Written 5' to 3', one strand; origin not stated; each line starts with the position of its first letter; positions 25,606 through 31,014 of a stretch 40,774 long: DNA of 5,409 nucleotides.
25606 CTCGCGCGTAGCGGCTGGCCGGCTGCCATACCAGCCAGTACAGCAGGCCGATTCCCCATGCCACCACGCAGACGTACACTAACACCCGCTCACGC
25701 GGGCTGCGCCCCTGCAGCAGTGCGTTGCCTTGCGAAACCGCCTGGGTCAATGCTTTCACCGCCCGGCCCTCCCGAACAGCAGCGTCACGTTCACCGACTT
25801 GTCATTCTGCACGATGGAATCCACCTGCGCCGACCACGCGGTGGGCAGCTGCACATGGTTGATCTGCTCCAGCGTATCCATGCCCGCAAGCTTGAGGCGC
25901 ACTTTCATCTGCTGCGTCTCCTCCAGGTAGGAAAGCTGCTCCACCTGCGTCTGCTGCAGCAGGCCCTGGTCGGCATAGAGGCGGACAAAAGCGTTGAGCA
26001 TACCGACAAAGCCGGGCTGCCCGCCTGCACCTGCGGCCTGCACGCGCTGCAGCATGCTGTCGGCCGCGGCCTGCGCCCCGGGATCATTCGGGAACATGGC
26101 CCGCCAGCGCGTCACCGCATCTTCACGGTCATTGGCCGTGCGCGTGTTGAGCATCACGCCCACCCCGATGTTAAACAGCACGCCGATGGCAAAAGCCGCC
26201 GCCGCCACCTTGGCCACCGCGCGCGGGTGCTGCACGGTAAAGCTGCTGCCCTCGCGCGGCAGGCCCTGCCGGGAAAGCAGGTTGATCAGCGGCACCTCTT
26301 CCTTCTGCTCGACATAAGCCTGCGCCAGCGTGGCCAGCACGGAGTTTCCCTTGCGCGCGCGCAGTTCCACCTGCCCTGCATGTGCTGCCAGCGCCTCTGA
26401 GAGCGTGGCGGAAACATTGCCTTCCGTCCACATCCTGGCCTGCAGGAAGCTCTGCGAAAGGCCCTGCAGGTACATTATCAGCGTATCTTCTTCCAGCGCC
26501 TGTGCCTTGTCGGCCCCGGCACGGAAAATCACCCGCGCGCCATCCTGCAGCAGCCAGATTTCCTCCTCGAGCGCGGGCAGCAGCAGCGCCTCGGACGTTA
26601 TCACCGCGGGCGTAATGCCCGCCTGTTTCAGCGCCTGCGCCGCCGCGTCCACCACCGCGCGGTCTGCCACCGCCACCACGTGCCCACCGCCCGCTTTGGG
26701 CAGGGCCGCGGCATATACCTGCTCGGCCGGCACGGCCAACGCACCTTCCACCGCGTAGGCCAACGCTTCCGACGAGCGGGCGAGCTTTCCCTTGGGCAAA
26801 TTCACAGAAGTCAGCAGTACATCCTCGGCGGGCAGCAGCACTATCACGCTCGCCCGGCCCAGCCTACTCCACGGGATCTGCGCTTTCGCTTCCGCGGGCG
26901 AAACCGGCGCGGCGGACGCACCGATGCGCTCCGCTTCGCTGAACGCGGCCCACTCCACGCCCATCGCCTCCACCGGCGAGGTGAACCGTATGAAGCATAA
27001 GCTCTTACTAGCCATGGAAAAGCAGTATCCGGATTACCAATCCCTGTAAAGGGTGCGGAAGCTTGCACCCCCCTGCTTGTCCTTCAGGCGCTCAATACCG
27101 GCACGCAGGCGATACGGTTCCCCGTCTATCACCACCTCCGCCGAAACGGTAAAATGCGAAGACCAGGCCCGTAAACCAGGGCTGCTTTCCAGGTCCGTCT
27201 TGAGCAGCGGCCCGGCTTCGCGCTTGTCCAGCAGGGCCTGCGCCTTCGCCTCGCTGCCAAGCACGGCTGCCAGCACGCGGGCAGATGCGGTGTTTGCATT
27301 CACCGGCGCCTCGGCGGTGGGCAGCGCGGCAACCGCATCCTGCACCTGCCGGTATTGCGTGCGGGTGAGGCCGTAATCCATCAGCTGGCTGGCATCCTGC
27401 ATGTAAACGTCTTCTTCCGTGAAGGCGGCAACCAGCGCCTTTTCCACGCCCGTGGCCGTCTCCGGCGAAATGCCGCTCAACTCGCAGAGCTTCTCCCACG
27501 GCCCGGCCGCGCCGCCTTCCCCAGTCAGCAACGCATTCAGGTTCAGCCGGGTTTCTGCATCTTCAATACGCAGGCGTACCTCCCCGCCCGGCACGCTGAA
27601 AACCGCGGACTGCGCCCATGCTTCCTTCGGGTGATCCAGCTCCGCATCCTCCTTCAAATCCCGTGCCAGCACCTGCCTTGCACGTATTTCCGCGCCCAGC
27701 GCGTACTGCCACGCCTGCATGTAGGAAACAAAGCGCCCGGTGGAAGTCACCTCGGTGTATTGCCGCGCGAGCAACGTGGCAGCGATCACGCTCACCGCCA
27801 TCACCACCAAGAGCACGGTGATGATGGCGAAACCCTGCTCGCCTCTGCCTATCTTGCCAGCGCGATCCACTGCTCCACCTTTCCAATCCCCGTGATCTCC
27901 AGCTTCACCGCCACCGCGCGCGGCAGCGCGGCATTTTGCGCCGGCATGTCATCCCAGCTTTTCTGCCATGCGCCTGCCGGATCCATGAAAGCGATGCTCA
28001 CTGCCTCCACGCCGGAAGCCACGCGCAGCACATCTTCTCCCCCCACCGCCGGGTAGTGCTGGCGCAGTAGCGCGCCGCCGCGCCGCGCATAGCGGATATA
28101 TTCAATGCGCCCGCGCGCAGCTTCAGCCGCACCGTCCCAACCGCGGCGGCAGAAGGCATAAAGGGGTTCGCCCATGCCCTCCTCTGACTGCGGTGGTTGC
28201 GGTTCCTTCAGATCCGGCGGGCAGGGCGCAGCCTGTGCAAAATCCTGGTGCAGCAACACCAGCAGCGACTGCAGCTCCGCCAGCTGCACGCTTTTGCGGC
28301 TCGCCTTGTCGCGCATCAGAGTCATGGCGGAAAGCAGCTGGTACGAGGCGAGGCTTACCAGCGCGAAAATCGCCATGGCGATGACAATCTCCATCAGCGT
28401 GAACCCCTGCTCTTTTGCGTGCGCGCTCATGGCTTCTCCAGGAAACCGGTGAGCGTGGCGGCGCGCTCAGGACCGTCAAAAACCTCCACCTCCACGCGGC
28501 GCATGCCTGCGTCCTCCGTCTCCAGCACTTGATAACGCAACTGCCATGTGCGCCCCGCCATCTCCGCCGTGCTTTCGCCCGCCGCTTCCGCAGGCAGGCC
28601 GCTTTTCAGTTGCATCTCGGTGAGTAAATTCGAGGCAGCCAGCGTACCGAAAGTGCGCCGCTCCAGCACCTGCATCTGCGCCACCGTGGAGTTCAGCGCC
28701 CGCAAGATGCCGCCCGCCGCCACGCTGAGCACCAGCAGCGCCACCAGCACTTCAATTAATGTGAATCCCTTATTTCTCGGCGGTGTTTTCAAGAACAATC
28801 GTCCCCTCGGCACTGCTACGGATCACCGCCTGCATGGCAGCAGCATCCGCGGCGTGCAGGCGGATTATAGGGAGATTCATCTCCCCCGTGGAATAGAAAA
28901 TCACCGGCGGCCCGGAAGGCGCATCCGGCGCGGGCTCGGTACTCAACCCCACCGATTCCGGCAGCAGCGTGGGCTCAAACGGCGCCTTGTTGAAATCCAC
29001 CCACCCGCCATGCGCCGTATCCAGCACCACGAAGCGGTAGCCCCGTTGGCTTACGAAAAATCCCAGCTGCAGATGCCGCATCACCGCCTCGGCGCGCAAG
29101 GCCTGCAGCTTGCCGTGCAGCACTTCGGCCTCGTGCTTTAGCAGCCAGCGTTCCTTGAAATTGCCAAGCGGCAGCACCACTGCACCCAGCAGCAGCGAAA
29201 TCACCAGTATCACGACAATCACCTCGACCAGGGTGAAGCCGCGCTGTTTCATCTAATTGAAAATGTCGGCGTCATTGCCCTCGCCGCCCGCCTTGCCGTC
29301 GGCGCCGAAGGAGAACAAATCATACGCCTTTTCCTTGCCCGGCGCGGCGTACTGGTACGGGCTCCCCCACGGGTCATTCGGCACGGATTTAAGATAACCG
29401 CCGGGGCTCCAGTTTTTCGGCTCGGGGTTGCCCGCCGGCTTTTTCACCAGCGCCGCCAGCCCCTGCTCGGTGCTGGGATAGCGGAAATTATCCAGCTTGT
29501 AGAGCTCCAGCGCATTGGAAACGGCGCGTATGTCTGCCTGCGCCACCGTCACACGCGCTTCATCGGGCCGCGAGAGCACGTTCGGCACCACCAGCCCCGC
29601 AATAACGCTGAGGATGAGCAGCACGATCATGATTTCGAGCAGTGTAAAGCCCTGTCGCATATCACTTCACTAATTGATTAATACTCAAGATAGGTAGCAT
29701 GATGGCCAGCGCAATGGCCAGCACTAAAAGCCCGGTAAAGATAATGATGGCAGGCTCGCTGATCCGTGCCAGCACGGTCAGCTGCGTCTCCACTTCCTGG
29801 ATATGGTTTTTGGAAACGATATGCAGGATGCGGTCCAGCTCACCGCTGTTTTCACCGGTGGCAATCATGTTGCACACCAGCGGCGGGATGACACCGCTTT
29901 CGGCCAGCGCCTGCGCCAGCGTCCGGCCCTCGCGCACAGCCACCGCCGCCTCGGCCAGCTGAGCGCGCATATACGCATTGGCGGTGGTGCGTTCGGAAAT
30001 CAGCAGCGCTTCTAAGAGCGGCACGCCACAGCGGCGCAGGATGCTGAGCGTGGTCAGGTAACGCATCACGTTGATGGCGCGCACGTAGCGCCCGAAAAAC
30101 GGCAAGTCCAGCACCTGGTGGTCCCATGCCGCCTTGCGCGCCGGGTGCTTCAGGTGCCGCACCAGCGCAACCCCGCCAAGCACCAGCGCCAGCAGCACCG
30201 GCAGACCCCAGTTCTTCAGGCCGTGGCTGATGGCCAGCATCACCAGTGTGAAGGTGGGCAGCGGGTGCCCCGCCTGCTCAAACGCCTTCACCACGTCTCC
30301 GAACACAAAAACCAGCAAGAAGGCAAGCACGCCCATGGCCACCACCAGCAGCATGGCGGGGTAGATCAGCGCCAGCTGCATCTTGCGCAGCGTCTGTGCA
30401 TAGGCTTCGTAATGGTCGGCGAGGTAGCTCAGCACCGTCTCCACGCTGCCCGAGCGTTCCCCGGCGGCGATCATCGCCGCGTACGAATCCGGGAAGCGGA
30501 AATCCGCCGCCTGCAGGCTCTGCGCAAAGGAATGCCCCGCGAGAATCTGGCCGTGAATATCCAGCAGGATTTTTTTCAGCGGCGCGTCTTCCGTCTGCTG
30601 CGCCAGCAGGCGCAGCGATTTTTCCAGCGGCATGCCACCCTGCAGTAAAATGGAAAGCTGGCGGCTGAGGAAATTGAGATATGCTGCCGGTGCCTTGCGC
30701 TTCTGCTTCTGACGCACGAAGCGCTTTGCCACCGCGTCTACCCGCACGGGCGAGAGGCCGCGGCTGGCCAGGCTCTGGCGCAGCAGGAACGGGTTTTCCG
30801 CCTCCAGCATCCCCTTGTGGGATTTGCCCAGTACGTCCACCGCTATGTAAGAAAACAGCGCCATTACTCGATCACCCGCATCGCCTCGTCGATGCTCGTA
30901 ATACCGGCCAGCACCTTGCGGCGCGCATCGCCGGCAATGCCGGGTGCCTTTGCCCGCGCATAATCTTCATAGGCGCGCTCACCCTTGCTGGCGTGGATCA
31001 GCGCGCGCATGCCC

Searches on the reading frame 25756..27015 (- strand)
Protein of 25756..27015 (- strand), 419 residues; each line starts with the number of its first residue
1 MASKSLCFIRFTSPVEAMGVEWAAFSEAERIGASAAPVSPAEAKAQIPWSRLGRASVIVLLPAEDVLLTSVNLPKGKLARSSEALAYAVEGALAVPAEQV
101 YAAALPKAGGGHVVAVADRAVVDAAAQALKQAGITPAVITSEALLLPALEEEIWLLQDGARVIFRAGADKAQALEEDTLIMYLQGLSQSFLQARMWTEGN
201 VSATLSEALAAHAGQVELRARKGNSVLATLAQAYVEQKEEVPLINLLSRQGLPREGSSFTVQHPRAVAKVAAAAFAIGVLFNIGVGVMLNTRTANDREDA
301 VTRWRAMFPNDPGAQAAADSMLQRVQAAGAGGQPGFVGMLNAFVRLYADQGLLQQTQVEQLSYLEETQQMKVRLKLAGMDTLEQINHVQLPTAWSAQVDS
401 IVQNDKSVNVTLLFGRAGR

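Call 64: search_protein_families(library=pfam, proteins=[window:25756-27015:-], max_evalue=0.001)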
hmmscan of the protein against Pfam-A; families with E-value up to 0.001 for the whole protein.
window:25756-27015:- (419 aa): 2 families
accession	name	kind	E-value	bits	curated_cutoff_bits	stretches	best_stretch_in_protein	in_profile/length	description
PF05134.19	T2SSL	-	3e-20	73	25.5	1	19-237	12-219/231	Type II secretion system (T2SS), protein L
PF12693.12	GspL_C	-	5.2e-06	26.9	29.6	1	265-416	8-156/158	GspL periplasmic domain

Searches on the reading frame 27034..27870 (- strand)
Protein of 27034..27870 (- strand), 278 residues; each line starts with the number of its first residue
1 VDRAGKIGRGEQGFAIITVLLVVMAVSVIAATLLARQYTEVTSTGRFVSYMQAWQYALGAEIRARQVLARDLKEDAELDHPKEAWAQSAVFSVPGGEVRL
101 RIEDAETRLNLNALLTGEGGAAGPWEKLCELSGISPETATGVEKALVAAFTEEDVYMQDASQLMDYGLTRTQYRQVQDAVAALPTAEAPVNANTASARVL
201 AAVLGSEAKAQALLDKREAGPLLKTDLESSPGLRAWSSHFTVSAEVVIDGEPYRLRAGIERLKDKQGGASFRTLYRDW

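Call 64: search_protein_families(library=pfam, proteins=[window:27034-27870:-], max_evalue=0.001)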
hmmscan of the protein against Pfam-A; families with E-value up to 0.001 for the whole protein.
window:27034-27870:- (278 aa): 1 family
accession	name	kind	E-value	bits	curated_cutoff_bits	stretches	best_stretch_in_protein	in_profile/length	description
PF03934.19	T2SSK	-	3.6e-06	27.7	24.2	1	190-224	1-37/63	Type II secretion system (T2SS), protein K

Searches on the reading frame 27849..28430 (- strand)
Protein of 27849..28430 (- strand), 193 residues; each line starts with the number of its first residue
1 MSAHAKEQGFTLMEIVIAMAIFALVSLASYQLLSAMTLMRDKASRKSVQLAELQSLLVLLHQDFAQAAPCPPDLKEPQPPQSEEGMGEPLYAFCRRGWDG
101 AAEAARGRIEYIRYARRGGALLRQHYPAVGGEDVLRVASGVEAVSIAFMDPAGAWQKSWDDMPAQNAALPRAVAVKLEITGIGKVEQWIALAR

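Call 64: search_protein_families(library=pfam, proteins=[window:27849-28430:-], max_evalue=0.001)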
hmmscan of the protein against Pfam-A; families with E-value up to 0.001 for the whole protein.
window:27849-28430:- (193 aa): 2 families
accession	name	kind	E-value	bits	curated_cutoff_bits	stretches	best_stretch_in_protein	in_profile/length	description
PF11612.13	T2SSJ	-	1.9e-17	64.3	28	1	60-188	1-139/140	Type II secretion system (T2SS), protein J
PF07963.17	N_methyl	-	4e-08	32.9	21.2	1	6-30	3-27/27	Prokaryotic N-terminal methylation motif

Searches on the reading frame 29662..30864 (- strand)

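Call 64: search_protein_families(library=pfam, proteins=[window:29662-30864:-], max_evalue=0.001)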
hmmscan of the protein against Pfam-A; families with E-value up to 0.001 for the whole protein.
window:29662-30864:- (400 aa): 1 family
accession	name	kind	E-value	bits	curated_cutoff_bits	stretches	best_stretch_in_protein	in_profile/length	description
PF00482.28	T2SSF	-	4e-57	192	25.2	2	67-188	2-124/125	Type II secretion system (T2SS), protein F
